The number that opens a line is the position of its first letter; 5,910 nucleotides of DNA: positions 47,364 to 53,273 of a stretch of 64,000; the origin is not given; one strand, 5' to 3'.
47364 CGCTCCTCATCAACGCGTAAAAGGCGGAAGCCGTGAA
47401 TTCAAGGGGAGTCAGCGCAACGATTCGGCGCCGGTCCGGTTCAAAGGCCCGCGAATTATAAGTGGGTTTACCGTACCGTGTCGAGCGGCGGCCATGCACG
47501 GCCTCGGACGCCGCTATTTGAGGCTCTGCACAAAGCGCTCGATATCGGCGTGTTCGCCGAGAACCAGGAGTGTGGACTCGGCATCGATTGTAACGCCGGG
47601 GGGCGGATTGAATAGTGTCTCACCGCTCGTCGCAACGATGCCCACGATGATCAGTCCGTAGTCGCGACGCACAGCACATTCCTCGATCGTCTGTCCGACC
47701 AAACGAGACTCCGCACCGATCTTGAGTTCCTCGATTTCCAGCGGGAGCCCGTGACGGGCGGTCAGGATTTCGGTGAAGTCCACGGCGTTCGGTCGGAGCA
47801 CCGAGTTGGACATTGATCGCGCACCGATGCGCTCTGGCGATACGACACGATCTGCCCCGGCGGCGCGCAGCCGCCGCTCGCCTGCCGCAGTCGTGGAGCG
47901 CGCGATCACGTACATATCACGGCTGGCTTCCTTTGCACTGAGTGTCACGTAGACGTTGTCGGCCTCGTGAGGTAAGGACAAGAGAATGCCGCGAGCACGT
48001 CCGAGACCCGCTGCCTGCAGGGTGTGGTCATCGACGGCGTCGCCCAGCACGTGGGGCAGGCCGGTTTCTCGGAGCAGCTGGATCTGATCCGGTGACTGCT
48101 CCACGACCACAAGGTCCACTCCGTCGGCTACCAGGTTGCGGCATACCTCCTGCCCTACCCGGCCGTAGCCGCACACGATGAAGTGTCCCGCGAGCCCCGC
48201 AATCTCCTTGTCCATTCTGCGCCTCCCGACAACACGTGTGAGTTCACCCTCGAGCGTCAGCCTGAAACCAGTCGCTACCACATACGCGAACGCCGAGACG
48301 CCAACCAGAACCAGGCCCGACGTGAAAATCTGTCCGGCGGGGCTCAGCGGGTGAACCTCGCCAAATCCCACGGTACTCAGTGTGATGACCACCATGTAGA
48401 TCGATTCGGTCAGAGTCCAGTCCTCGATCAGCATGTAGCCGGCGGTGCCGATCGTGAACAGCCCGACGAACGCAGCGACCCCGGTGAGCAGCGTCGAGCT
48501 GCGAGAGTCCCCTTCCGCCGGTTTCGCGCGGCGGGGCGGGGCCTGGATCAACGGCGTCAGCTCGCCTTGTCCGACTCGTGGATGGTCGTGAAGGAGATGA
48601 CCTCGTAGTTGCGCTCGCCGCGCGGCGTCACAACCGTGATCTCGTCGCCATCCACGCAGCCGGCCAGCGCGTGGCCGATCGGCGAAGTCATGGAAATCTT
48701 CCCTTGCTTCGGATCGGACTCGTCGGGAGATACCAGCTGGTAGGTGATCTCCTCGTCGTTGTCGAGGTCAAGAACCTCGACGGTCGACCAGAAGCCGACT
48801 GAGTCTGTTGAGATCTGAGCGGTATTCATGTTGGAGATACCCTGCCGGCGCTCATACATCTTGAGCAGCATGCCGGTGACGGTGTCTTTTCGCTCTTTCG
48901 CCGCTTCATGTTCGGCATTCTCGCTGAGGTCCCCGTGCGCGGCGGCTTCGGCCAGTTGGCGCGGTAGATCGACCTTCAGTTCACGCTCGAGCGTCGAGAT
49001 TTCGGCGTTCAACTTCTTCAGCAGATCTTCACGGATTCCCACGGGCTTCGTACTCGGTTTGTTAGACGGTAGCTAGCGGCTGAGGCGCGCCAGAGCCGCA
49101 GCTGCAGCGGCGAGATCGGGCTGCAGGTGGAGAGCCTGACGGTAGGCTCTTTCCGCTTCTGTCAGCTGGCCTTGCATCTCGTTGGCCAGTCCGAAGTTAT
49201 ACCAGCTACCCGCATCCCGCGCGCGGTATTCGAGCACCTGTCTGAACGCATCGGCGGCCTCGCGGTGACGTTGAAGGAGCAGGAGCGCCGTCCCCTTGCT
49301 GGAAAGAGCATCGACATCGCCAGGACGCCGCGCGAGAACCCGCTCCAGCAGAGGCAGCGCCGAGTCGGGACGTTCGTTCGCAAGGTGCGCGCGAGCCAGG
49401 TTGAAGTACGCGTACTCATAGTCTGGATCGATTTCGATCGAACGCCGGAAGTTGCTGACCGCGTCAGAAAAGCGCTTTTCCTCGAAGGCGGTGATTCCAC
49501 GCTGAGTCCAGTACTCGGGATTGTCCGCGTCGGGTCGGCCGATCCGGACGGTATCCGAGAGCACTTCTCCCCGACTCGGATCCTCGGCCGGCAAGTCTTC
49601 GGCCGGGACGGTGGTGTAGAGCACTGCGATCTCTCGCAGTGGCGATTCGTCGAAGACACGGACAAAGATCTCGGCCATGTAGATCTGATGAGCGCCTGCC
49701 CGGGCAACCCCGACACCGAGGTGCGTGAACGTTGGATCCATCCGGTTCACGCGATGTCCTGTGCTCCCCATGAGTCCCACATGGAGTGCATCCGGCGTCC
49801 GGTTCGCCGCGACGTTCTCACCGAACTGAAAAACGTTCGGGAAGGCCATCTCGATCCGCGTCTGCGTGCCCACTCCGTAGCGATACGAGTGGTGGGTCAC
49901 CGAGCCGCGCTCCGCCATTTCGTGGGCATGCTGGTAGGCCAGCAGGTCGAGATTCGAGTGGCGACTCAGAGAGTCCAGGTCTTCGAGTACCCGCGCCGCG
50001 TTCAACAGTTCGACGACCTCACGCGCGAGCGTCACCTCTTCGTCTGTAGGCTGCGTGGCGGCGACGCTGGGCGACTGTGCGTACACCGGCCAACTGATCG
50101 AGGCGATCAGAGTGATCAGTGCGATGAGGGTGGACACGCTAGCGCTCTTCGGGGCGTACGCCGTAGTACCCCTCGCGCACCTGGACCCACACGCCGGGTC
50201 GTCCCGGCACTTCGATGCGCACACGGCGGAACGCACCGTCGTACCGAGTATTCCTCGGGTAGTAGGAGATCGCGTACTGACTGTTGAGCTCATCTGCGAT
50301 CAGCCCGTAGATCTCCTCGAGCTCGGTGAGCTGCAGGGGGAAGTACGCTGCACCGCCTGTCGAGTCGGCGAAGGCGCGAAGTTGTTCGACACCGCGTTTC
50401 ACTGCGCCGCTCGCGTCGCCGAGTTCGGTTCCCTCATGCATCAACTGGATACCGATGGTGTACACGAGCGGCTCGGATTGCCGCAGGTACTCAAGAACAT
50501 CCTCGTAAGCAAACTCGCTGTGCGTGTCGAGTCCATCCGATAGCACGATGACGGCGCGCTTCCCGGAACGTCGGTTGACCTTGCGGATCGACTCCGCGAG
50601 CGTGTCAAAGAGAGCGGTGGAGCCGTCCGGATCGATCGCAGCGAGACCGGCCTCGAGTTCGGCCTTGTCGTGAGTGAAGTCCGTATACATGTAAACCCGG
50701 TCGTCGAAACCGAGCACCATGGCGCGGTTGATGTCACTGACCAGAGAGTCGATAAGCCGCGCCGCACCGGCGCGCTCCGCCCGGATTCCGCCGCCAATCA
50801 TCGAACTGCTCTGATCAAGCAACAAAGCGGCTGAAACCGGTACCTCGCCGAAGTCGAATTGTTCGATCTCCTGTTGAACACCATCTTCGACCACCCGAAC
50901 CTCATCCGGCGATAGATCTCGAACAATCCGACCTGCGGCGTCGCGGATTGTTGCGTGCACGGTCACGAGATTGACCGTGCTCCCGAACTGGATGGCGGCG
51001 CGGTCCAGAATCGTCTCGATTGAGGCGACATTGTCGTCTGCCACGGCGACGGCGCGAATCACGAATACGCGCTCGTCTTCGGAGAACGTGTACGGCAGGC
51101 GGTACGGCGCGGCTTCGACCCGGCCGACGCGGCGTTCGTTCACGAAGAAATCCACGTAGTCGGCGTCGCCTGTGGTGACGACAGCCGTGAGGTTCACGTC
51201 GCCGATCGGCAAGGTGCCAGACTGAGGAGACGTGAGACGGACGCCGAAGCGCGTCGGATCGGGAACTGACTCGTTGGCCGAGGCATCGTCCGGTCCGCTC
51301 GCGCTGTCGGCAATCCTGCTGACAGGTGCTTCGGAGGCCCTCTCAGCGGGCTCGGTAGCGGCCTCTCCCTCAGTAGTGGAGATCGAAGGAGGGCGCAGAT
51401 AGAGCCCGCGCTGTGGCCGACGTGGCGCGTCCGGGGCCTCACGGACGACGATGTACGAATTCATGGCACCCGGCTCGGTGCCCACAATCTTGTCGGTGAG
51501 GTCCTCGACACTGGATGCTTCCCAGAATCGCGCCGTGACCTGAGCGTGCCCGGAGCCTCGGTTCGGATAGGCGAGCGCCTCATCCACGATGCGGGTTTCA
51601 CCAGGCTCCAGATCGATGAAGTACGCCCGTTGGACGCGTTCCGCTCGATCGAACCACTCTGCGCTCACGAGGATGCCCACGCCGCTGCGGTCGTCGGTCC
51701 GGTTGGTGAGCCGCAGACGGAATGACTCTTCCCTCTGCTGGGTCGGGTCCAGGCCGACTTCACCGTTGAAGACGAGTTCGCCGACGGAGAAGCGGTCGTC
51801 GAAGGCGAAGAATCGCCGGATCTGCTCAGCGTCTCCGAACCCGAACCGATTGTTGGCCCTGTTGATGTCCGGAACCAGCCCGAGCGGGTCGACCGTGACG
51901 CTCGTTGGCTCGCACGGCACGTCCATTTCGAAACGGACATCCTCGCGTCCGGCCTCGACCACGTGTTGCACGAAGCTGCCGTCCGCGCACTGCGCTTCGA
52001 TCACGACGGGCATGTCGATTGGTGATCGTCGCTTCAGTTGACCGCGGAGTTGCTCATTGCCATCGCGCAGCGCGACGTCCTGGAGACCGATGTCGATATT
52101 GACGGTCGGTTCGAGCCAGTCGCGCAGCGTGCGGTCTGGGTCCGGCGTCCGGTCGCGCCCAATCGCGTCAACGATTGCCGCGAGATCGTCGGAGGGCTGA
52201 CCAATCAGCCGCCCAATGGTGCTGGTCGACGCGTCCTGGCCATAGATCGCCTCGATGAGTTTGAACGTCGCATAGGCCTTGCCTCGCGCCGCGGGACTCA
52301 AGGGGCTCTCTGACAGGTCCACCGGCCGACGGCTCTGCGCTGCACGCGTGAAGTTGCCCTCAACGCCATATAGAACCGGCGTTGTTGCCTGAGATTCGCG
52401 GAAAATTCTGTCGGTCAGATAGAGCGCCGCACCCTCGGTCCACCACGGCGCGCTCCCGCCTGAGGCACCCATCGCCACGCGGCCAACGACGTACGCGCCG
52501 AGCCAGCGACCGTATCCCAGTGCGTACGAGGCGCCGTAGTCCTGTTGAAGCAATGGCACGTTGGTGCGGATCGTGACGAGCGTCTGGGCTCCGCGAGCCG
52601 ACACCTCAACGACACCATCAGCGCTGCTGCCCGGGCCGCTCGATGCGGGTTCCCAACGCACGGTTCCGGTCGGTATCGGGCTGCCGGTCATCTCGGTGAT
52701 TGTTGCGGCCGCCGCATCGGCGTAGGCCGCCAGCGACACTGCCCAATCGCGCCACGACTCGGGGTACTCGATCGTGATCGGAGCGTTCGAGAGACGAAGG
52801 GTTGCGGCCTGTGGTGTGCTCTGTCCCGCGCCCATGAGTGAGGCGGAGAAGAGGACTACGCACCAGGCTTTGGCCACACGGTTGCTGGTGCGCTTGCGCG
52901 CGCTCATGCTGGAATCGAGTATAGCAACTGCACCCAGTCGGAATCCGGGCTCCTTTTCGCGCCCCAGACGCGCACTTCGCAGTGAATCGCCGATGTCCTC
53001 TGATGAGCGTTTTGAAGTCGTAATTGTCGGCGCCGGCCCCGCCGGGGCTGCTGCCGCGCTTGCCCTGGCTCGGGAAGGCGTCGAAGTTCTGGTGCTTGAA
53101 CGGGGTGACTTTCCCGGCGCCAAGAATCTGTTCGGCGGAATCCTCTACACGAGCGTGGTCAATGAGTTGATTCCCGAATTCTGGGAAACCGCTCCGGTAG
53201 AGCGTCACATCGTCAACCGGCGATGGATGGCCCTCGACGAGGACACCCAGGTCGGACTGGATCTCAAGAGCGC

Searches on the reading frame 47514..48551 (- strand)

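Call 29: search_protein_families(library=pfam, proteins=[window:47514-48551:-], max_evalue=0.001)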
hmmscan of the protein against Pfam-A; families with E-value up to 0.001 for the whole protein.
window:47514-48551:- (345 aa): 4 families
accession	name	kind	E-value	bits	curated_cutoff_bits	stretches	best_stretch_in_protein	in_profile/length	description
PF02254.24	TrkA_N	-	3.2e-30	105.3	23.8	1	124-239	1-116/116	TrkA-N domain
PF07885.22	Ion_trans_2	-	9e-16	58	22.5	1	28-97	3-75/79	Ion channel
PF02080.26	TrkA_C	-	2e-11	44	27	1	274-342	2-68/71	TrkA-C domain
PF13460.12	NAD_binding_10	-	0.00082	19.7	27.2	0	130-245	4-102/184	NAD(P)H-binding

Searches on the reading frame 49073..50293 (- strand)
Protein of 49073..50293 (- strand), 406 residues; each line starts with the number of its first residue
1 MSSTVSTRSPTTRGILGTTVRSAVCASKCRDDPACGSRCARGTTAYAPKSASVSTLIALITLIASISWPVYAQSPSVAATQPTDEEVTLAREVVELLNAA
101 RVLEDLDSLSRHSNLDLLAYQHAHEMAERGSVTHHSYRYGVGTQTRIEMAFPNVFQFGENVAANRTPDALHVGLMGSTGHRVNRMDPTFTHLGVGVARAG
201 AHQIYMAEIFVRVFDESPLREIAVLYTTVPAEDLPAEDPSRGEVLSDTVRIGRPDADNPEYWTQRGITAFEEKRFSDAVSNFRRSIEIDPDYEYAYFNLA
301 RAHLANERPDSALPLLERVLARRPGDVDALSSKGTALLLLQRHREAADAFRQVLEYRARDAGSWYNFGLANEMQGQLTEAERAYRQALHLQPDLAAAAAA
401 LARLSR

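Call 29: search_protein_families(library=pfam, proteins=[window:49073-50293:-], max_evalue=0.001)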
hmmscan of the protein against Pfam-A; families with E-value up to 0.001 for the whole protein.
window:49073-50293:- (406 aa): 19 families
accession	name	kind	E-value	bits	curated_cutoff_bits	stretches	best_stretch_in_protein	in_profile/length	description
PF00515.34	TPR_1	-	1.9e-23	81.7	27.8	2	363-393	3-33/34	Tetratricopeptide repeat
PF07719.23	TPR_2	-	2.9e-22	77.3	27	2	363-393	3-33/34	Tetratricopeptide repeat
PF13431.12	TPR_17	-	3.8e-17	61.5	24.4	1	282-313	2-33/34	Tetratricopeptide repeat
PF14559.12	TPR_19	-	3.5e-16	59.7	25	2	269-328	1-60/68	Tetratricopeptide repeat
PF13181.12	TPR_8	-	4.7e-15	54.8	25.7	0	362-393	2-33/34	Tetratricopeptide repeat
PF13432.12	TPR_16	-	7.7e-15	55.5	32.7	2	298-351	2-55/65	Tetratricopeptide repeat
PF13414.12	TPR_11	-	1.5e-13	50.6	26.8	1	270-305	5-40/42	TPR repeat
PF13428.12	TPR_14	-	5.2e-12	45.6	23.5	1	296-330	4-38/44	Tetratricopeptide repeat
PF13424.12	TPR_12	-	2.3e-11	44.1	30.1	2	262-323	6-75/77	Tetratricopeptide repeat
PF23914.1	TPR_CcmH_CycH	-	2.8e-10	40.7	42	1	255-355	46-149/158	Cytochrome c-type biogenesis protein H TPR domain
PF00188.32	CAP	-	3.6e-10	41.2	21.1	1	95-204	2-110/117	Cysteine-rich secretory protein family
PF24575.1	TPR_Slam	-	2.7e-08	34.6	35.2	1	261-312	49-100/104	Surface lipoprotein assembly modifier, N-terminal TPR repeats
PF13174.12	TPR_6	-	2.7e-08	34.4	26.3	0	294-325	1-32/33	Tetratricopeptide repeat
PF13374.12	TPR_10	-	1.2e-06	28.8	27.5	0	298-323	7-32/42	Tetratricopeptide repeat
PF13176.12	TPR_7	-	1.5e-06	28.3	27.9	0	295-326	1-34/36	Tetratricopeptide repeat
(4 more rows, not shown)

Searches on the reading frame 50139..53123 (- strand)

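Call 29: search_protein_families(library=pfam, proteins=[window:50139-53123:-], max_evalue=0.001)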
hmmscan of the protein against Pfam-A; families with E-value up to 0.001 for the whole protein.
window:50139-53123:- (994 aa): 3 families
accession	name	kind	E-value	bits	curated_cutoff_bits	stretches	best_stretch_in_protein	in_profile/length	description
PF13519.12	VWA_2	-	2.8e-09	38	27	1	767-864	3-106/107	von Willebrand factor type A domain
PF00092.34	VWA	-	7.9e-06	26.6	23.8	1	767-905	4-140/174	von Willebrand factor type A domain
PF05762.20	VWA_CoxE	-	8.5e-06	25.8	26.4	1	767-883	61-178/222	VWA domain containing CoxE-like protein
